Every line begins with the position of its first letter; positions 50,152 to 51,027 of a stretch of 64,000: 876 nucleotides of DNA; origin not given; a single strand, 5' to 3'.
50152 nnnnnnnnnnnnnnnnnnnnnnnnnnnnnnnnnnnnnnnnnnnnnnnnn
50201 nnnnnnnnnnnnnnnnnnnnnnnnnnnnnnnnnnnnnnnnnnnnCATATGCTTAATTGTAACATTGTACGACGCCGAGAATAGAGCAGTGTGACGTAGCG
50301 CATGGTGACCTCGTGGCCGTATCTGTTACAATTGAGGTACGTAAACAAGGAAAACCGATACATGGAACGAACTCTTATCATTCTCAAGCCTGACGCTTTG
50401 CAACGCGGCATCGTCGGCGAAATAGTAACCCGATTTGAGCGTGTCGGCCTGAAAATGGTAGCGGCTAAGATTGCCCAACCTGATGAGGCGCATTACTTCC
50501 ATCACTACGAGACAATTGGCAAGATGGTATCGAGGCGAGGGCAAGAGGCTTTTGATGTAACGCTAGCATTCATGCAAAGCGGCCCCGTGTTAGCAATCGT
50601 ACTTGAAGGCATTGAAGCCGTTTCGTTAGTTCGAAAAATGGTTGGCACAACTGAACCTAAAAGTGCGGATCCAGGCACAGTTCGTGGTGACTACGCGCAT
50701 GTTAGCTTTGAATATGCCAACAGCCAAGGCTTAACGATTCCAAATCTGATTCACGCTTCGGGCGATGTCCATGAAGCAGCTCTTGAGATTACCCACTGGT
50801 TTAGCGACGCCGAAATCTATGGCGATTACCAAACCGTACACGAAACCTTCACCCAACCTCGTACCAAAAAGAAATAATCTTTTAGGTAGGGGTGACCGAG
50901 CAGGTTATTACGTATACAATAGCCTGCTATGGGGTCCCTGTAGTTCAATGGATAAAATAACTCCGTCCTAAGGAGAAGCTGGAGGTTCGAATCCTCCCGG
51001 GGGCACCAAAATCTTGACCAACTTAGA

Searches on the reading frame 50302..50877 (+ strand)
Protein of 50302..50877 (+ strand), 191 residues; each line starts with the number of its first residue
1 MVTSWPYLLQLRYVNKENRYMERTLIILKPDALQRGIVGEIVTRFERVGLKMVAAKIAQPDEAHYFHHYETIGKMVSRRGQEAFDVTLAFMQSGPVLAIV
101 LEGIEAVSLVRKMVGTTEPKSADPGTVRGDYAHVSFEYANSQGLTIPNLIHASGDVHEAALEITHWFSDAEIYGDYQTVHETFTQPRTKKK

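Call 70: search_protein_families(library=pfam, proteins=[window:50302-50877:+], max_evalue=0.001)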
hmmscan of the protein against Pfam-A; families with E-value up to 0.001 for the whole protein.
window:50302-50877:+ (191 aa): 1 family
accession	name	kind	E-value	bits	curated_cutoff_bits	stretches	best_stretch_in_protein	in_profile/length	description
PF00334.24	NDK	-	6.2e-37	126.9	27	1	22-172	1-135/135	Nucleoside diphosphate kinase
